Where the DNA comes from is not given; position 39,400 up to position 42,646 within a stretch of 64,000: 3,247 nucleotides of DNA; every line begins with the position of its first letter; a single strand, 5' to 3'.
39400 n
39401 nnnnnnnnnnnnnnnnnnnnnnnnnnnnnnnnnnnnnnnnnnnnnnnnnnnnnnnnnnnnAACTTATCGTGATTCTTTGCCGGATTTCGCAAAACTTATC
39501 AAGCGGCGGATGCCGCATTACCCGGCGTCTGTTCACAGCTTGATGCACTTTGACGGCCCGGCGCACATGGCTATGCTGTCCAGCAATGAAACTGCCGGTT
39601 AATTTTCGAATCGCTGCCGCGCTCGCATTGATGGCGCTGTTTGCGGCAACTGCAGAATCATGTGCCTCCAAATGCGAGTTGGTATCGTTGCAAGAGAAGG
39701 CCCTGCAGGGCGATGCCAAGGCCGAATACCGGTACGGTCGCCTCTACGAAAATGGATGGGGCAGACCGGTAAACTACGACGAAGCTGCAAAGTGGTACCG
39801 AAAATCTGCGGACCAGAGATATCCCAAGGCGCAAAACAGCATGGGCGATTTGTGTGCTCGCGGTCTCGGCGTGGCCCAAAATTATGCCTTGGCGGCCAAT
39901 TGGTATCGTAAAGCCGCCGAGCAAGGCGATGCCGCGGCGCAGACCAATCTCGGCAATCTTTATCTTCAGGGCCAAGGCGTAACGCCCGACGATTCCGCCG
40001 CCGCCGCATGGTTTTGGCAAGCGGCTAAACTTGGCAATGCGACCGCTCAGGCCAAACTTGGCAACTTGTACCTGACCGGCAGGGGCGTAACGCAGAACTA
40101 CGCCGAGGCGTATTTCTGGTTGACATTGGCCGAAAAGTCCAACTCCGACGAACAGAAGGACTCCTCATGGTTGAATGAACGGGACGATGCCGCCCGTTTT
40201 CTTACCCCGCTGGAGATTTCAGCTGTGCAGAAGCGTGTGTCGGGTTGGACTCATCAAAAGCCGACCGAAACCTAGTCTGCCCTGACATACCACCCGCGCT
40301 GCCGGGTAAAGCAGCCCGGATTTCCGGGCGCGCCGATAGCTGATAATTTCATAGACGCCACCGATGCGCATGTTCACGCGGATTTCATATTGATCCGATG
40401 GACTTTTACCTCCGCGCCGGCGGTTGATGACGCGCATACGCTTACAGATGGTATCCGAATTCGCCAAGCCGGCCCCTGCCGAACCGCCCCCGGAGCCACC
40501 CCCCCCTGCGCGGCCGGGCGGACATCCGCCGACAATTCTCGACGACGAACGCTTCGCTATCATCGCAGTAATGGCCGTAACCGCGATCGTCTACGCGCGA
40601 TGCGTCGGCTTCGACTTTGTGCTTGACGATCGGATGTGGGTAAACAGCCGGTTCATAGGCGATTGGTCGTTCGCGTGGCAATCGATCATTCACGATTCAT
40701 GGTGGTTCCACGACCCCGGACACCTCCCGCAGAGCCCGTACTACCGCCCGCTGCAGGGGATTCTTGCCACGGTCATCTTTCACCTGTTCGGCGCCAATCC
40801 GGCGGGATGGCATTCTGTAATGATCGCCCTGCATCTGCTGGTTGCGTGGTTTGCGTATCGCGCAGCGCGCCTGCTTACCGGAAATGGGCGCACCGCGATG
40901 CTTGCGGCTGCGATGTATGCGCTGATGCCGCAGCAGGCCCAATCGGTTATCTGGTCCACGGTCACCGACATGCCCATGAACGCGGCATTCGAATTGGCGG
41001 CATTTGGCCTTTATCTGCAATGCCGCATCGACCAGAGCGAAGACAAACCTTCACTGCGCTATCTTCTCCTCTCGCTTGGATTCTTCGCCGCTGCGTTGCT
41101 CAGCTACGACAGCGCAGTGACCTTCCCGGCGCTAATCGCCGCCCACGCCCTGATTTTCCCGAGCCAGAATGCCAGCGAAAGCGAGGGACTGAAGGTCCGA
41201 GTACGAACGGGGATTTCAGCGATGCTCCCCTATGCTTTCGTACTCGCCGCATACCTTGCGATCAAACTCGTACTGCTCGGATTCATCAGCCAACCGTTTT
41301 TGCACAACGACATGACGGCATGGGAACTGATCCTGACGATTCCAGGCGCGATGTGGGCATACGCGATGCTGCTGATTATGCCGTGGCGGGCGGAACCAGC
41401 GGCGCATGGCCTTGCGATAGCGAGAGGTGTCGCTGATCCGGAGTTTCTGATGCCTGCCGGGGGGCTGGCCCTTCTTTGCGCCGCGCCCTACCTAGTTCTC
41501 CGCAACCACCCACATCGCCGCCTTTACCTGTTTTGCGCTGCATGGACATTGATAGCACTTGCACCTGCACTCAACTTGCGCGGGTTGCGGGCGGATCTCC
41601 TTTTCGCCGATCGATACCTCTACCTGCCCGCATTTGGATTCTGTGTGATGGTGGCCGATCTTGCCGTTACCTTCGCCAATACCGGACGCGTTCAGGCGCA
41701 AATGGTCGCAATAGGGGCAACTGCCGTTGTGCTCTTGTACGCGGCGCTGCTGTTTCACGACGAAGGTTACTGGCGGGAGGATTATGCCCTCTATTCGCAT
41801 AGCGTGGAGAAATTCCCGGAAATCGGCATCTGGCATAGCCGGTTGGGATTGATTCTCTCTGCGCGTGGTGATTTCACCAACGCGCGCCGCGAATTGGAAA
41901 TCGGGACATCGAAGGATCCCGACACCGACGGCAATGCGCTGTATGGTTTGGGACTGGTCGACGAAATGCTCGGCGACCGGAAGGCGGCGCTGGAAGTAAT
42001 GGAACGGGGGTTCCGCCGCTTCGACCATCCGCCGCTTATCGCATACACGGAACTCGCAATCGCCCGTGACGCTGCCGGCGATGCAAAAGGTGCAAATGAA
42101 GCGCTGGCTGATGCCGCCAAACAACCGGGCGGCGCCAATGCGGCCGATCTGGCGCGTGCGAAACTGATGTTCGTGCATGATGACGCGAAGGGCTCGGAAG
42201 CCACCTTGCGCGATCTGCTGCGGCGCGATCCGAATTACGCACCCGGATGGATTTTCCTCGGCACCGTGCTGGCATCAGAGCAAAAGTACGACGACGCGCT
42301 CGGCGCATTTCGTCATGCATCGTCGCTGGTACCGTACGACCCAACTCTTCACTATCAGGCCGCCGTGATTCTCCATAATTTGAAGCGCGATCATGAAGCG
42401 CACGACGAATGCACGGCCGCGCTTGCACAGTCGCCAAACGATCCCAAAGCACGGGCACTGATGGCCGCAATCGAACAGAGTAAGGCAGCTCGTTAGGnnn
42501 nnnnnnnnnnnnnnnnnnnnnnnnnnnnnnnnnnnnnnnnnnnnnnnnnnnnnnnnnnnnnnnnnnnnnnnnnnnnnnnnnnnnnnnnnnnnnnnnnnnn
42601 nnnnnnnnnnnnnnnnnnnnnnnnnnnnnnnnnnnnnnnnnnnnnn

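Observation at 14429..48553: Ten-paralog expansion of a membrane GT-C-like + TPR protein family occupying about 30% of the window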

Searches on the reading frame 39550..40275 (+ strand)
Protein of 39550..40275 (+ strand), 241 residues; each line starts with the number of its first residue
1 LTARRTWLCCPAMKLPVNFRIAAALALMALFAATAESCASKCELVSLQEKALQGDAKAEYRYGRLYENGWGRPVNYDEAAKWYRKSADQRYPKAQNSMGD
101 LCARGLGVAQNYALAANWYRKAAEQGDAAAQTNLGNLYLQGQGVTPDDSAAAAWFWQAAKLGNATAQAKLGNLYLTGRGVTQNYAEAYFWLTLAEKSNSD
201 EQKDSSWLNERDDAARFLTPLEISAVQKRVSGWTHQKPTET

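Call 84: search_protein_families(library=pfam, proteins=[window:39550-40275:+], max_evalue=0.001)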
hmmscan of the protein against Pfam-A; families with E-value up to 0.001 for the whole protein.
window:39550-40275:+ (241 aa): 1 family
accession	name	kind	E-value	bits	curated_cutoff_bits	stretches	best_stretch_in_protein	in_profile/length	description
PF08238.18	Sel1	-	5.7e-35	118.9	30.7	4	56-89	1-34/36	Sel1 repeat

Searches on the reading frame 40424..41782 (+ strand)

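Call 57: search_protein_families(library=pfam, proteins=[window:40424-41782:+], max_evalue=10)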
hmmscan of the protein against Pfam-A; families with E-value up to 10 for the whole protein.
window:40424-41782:+ (453 aa): 2 families
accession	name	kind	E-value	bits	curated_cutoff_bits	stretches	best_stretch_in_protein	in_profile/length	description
PF04864.19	Alliinase_C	-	0.16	11.3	22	1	136-191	55-111/363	Allinase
PF12036.14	DUF3522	-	0.64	10.6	29.3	1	121-228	61-170/188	Protein of unknown function (DUF3522)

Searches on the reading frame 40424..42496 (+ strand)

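Call 4: search_protein_families(library=pfam, proteins=[window:40424-42496:+], max_evalue=0.01)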
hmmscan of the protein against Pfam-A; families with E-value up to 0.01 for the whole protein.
window:40424-42496:+ (690 aa): 13 families
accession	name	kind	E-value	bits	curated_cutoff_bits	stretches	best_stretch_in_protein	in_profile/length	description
PF13428.12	TPR_14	-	2.7e-12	46.5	23.5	0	641-682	2-43/44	Tetratricopeptide repeat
PF07719.23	TPR_2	-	6.3e-12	45.1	27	0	641-673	2-34/34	Tetratricopeptide repeat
PF14559.12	TPR_19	-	6.6e-11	42.8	25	1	617-683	2-68/68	Tetratricopeptide repeat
PF23914.1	TPR_CcmH_CycH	-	1.5e-09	38.3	42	1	594-684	38-131/158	Cytochrome c-type biogenesis protein H TPR domain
PF13432.12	TPR_16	-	1.3e-06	29.2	32.7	0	613-674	4-65/65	Tetratricopeptide repeat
PF13431.12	TPR_17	-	2.9e-06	27.5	24.4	0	596-626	3-33/34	Tetratricopeptide repeat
PF13424.12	TPR_12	-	6.4e-06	26.7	30.1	0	470-532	5-74/77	Tetratricopeptide repeat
PF13414.12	TPR_11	-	0.00012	22.1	26.8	0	614-653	2-41/42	TPR repeat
PF00515.34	TPR_1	-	0.00085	19.5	27.8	0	607-633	2-28/34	Tetratricopeptide repeat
PF25063.1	ARM_TT21_C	-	0.0009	19.6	35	1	577-677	100-201/209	Tetratricopeptide repeat protein 21 C-terminal ARM domain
PF13371.12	TPR_9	-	0.0023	18.3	35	0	616-683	5-72/73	Tetratricopeptide repeat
PF20308.4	TPR-S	-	0.0092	17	27.6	0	622-686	2-63/102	Tetratricopeptide Repeats-Sensor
PF24575.1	TPR_Slam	-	0.0094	16.8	35.2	0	575-626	50-101/104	Surface lipoprotein assembly modifier, N-terminal TPR repeats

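Call 5: search_protein_families(library=ncbifam, proteins=[window:40424-42496:+], max_evalue=0.01)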
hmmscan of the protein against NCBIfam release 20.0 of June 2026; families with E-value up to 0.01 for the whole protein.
window:40424-42496:+ (690 aa): 7 families
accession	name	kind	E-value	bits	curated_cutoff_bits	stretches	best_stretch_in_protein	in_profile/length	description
TIGR02917.1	PEP_TPR_lipo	equivalog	1.2e-16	59.9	312.2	1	474-684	62-271/899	XrtA/PEP-CTERM system TPR-repeat protein PrsT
NF040959.1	MamA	equivalog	4e-10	39.5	200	2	601-682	100-181/204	magnetosome protein MamA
TIGR02552.1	LcrH_SycD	equivalog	9.5e-08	31.8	104.8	1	602-685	48-131/136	SycD/LcrH family type III secretion system chaperone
NF033758.1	gliding_GltE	equivalog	9.6e-07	28.1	225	1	545-658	229-342/411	adventurous gliding motility TPR repeat lipoprotein GltE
NF033920.0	C39_PA2778_fam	equivalog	7.5e-06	25.5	150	0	543-635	161-253/255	PA2778 family cysteine peptidase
TIGR02521.1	type_IV_pilW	equivalog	0.00034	20.2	154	0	540-685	33-180/234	type IV pilus biogenesis/stability protein PilW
NF008391.2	PRK11189.1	equivalog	0.002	17.7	250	0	599-680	92-172/297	lipoprotein NlpI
